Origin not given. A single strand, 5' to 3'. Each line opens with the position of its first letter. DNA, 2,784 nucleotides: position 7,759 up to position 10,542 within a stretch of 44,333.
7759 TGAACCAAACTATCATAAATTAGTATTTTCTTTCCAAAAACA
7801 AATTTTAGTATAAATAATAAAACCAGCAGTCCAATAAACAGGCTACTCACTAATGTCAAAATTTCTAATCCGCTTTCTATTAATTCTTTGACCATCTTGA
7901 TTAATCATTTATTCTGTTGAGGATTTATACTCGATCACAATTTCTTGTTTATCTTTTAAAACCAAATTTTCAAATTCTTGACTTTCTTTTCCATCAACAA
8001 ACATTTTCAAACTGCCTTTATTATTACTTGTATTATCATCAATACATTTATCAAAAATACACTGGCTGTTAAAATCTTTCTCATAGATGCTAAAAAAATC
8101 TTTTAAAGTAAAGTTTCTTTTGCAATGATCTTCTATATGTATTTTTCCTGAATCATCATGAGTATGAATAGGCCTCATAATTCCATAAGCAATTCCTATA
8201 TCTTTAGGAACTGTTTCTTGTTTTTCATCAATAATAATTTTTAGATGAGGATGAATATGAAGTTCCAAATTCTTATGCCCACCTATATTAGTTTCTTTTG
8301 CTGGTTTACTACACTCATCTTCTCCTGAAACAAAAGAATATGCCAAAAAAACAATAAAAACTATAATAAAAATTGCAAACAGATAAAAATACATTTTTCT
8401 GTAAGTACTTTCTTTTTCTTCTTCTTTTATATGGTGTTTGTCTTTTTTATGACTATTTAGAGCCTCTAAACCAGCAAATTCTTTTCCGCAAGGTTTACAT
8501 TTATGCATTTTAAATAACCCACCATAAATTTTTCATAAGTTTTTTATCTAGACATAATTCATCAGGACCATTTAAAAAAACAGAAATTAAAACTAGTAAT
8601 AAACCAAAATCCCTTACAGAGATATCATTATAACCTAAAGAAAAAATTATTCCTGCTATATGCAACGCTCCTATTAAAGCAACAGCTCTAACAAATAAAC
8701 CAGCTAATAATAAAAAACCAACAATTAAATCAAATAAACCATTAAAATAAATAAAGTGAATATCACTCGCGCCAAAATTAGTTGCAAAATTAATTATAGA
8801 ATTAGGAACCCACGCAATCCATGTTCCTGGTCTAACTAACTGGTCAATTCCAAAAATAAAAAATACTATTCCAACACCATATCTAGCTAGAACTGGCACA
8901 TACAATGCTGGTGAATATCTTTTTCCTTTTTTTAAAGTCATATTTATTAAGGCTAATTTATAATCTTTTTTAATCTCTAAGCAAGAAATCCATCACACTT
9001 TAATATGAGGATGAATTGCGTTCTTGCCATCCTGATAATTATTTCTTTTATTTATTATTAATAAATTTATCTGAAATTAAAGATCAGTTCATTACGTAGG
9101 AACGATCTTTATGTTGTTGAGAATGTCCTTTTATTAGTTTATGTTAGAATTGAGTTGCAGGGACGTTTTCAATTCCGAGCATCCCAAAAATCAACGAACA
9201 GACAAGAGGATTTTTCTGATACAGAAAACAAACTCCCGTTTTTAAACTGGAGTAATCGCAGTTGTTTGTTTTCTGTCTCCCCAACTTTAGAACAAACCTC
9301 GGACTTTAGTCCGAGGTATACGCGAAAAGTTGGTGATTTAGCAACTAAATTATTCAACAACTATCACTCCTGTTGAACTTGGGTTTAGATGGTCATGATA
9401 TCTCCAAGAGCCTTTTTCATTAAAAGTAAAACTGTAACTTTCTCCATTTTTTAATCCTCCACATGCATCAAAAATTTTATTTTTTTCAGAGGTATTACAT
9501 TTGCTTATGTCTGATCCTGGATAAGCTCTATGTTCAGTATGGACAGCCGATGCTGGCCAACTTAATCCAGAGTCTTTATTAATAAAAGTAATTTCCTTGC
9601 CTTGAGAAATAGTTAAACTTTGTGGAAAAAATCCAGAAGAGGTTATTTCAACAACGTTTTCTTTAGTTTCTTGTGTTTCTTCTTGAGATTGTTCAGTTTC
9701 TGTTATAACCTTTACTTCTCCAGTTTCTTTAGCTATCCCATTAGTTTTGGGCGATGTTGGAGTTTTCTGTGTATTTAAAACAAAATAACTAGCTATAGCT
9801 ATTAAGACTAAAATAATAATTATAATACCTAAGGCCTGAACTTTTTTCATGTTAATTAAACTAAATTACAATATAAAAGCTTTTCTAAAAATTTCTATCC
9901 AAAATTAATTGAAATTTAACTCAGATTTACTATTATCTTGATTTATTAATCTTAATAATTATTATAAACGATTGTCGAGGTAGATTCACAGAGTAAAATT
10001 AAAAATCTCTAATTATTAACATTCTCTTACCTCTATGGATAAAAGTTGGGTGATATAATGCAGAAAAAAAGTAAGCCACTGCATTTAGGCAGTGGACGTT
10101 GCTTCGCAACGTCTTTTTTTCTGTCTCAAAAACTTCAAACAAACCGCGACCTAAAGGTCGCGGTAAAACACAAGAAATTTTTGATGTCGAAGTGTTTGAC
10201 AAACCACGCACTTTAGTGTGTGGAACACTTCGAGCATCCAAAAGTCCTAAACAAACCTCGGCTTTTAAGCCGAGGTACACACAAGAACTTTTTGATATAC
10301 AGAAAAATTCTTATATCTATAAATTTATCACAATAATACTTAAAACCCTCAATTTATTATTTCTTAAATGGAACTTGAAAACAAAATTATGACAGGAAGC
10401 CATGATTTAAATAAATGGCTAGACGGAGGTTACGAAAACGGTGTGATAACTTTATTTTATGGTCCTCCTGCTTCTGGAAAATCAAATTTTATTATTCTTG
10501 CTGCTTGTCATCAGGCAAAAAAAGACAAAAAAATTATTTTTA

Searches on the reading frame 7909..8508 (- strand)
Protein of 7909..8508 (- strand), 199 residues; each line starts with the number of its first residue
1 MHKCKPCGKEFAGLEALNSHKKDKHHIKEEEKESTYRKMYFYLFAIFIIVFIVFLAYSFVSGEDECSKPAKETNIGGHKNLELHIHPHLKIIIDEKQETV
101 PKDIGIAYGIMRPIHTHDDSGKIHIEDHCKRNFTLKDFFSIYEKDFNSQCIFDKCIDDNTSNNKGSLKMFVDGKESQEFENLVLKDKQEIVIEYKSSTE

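Call 48: search_protein_families(library=pfam, proteins=[window:7909-8508:-], max_evalue=0.01)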
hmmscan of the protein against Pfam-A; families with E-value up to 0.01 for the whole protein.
window:7909-8508:- (199 aa): 3 families
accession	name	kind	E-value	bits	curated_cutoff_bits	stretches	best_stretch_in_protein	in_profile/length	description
PF13912.12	zf-C2H2_6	-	0.00034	20.9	25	1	2-26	2-25/27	C2H2-type zinc finger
PF12756.13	zf-C2H2_2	-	0.0073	17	26.9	1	2-42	51-93/100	C2H2 type zinc-finger (2 copies)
PF13894.12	zf-C2H2_4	-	0.008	17.3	27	0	2-25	1-24/24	C2H2-type zinc finger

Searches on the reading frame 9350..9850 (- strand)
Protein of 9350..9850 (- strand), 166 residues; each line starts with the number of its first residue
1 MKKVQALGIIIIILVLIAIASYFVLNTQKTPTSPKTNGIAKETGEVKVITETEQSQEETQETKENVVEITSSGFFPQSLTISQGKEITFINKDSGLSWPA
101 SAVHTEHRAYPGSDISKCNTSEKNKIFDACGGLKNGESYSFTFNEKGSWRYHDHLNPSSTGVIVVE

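Call 36: find_encoding_contigs(protein=window:9350-9850:-, flank=4000, max_places=10)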
Protein window:9350-9850:- (166 aa): 4 contigs read that carry it; 1 place shown.
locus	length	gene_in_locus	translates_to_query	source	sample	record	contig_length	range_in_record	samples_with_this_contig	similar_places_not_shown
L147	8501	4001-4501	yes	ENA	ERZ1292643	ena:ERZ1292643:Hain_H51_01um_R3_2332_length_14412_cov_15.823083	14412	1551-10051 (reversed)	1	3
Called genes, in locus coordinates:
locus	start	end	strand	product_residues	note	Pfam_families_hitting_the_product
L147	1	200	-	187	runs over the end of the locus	PF01613:Flavin_Reduct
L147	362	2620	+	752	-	PF01751:Toprim, PF01131:Topoisom_bac, PF01396:Zn_ribbon_Top1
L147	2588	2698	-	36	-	-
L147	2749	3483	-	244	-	PF00154:RecA_N, PF03796:DnaB_C (faint), PF06745:ATPase (weak), PF08423:Rad51, PF13481:AAA_25 (weak), PF13479:AAA_24 (weak)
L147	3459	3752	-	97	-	-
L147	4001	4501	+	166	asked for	-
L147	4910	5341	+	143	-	PF07681:DoxX (weak)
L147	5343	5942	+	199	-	-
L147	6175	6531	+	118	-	PF02600:DsbB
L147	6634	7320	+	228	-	PF01255:Prenyltransf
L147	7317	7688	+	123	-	-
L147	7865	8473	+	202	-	PF00149:Metallophos, PF12850:Metallophos_2, PF14582:Metallophos_3 (faint)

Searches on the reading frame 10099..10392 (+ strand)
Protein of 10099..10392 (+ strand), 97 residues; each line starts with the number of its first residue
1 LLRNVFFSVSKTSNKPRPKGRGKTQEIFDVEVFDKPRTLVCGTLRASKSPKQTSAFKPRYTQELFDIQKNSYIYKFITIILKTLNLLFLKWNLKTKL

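Call 56: find_homologous_proteins(query=window:10099-10392:+, max_evalue=10)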
Query window:10099-10392:+ (97 aa): 5 proteins with E <= 10 among 5 candidates.
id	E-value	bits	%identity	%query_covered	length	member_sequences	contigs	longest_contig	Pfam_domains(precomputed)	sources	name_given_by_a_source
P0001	6.1e-57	207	100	100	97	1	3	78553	-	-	-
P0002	1.1e-13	69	90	42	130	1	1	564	-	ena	-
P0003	8.1e-7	47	70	44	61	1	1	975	-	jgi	jgi:hypothetical protein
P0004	3.0e-5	42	52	62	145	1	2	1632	-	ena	-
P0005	2.9e-4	39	63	42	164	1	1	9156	-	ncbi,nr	ncbi:hypothetical protein HY450_01780 [Candidatus Pacearchaeota archaeon]|nr:hypothetical protein [C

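Call 58: find_encoding_contigs(protein=P0005, flank=10000, max_places=5)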
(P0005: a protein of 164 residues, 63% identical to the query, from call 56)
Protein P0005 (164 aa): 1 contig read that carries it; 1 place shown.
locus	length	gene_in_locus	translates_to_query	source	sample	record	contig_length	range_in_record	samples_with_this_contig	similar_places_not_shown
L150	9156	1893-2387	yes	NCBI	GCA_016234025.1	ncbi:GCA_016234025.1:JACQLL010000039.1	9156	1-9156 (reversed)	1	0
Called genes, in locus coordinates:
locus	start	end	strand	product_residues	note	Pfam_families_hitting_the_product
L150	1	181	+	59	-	?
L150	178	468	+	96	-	-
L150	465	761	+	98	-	-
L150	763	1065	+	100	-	PF03874:RNA_pol_Rpb4 (weak)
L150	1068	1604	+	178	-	PF04919:DUF655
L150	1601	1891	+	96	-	-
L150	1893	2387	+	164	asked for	-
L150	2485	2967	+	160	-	PF00416:Ribosomal_S13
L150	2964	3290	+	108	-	-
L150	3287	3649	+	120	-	-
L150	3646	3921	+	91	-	-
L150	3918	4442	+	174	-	PF01479:S4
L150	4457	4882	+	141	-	PF00411:Ribosomal_S11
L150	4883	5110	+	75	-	-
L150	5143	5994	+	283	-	-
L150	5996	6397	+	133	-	-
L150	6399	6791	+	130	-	-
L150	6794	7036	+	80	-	-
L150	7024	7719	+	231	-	PF01193:RNA_pol_L, PF01000:RNA_pol_A_bac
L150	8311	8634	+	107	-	-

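Call 59: find_encoding_contigs(protein=P0004, flank=10000, max_places=5)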
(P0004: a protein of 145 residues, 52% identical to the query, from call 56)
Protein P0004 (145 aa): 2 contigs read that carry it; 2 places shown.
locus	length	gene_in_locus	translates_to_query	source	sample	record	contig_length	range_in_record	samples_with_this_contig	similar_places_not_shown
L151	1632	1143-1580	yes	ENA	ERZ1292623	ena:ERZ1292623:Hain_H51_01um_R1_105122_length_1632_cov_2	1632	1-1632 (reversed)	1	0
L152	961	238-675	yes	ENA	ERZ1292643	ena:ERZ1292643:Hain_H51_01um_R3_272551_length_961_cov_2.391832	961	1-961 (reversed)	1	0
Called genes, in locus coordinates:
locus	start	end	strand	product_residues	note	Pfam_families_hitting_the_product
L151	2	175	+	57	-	?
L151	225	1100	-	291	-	-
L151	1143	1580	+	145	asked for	-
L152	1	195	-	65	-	?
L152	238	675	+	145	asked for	-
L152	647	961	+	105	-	?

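Call 60: find_encoding_contigs(protein=P0003, flank=10000, max_places=5)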
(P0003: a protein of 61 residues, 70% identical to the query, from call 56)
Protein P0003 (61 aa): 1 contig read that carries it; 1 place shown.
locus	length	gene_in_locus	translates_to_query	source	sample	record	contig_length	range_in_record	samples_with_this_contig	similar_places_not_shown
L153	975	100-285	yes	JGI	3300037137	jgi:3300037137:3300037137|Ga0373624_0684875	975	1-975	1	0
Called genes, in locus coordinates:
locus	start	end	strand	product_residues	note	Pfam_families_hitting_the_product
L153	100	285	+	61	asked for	-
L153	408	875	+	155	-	PF01909:NTP_transf_2, PF18765:Polbeta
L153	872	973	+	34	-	?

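Call 63: search_protein_families(library=pfam, proteins=[L150:2964-3290:+, L150:3287-3649:+, L150:3646-3921:+, L150:4883-5110:+, L150:5143-5994:+, L150:5996-6397:+, L150:6399-6791:+, L150:6794-7036:+, L150:8311-8634:+, L151:225-1100:-], max_evalue=0.01)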
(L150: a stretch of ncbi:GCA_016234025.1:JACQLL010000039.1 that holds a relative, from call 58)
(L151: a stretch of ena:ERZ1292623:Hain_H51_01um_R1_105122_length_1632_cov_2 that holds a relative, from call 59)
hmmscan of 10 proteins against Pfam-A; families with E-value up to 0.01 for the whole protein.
L150:2964-3290:+ (108 aa): 0 families

L150:3287-3649:+ (120 aa): 0 families

L150:3646-3921:+ (91 aa): 0 families

L150:4883-5110:+ (75 aa): 0 families

L150:5143-5994:+ (283 aa): 0 families

L150:5996-6397:+ (133 aa): 0 families

L150:6399-6791:+ (130 aa): 0 families

L150:6794-7036:+ (80 aa): 0 families

L150:8311-8634:+ (107 aa): 0 families

L151:225-1100:- (291 aa): 2 families
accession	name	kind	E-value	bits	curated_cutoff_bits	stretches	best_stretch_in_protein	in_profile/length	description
PF10329.14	DUF2417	-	0.0009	19.2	25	1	158-249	86-177/234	Region of unknown function (DUF2417)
PF09633.15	DUF2023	-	0.008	16.7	27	0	89-154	26-91/101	Protein of unknown function (DUF2023)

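Call 81: search_protein_families(library=pfam, proteins=[P0004, P0005, P0002, L150:1601-1891:+], max_evalue=0.1)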
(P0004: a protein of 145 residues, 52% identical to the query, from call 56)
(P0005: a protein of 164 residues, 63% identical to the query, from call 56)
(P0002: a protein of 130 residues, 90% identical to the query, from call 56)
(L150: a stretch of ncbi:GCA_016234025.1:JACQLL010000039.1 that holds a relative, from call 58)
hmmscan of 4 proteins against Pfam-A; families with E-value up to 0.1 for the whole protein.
P0004 (145 aa): 4 families
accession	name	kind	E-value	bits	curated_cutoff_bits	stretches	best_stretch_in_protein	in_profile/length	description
PF10374.15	EST1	-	0.0057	17.5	25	0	45-87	25-67/135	Telomerase activating protein Est1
PF05168.19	HEPN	-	0.028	15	22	0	2-143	2-114/117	HEPN domain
PF24531.2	ANC1_spectrin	-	0.077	13.8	27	0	92-140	3-51/95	Nuclear anchorage protein 1, spectrin repeat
PF04711.18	ApoA-II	-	0.099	13.5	27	0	48-75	66-93/99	Apolipoprotein A-II (ApoA-II)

P0005 (164 aa): 0 families

P0002 (130 aa): 1 family
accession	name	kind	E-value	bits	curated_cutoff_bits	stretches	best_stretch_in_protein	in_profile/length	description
PF04212.24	MIT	-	0.029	14.9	30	1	38-74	26-62/66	MIT (microtubule interacting and transport) domain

L150:1601-1891:+ (96 aa): 0 families

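Call 86: search_protein_representatives(protein=P0004)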
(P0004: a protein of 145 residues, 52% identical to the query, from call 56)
Query: 145 residues. Proteins with E-value up to 0.001 (for the whole library): 71; up to 1e-10: 11; up to 1e-30: 2. The best 71 are listed.
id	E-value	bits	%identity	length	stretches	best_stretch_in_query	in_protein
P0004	4.6e-89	311.9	100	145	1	1-145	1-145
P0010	5.1e-31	124.0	67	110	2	66-144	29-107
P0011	5.1e-23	98.1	54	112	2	66-144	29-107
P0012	1.1e-16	77.6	63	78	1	79-143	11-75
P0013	7.5e-15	71.6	46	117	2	67-144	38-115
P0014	3.8e-14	69.4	63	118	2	66-106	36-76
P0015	1.2e-12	64.4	66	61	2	67-98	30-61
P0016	2.4e-12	63.5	41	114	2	66-141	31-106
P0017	3.0e-12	63.2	41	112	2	66-139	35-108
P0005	3.2e-12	63.1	69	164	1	19-69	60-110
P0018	7.0e-11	58.8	39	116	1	58-133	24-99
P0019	3.4e-10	56.5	36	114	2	67-137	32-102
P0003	6.5e-10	55.6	68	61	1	28-77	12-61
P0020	1.1e-09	55.0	78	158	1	28-68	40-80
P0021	2.7e-09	53.6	35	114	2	68-138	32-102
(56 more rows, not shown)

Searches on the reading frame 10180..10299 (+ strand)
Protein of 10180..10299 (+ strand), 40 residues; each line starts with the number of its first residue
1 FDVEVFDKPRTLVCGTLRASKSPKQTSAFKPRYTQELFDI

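Call 70: find_homologous_proteins(query=A8, max_evalue=1)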
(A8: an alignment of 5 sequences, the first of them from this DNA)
Query A8 (5 sequences) (40 aa, profile of the alignment): 5 proteins with E <= 1 among 7 candidates.
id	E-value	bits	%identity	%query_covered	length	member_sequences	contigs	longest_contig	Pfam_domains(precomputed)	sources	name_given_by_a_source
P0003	2.0e-23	100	70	100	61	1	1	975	-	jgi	jgi:hypothetical protein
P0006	2.4e-11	61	85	68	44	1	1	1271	-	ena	-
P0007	2.6e-9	54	49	93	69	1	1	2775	-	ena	-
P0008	7.3e-6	43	61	83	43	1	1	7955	-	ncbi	-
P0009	4.1e-2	31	43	88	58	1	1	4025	-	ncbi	-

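Call 71: find_encoding_contigs(protein=P0008, flank=10000, max_places=5)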
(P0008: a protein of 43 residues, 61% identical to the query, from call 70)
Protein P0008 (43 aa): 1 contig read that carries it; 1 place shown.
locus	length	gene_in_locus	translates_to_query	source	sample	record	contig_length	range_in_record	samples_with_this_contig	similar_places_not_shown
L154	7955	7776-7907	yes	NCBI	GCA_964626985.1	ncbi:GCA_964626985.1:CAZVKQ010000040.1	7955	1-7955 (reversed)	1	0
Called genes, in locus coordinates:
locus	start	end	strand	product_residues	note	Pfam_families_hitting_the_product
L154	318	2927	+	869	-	-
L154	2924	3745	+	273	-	-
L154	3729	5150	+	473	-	-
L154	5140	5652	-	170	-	PF02778:tRNA_int_endo_N, PF01974:tRNA_int_endo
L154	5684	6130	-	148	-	PF01850:PIN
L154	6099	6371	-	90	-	PF04014:MazE_antitoxin (weak)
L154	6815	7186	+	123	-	PF01176:eIF-1a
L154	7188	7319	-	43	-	PF07927:HicA_toxin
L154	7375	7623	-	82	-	-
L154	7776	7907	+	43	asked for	-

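Call 72: find_encoding_contigs(protein=P0009, flank=10000, max_places=5)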
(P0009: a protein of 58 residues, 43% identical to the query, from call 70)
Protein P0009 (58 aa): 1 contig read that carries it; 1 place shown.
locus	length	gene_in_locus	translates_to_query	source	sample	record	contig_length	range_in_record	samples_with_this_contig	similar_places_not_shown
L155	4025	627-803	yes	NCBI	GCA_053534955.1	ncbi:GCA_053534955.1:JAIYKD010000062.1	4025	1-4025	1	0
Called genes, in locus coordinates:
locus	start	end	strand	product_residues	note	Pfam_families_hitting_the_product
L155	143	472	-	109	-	-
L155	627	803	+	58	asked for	-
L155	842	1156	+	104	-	-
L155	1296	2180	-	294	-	PF00089:Trypsin, PF13365:Trypsin_2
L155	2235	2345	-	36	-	-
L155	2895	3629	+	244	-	PF13365:Trypsin_2 (weak)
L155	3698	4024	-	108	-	?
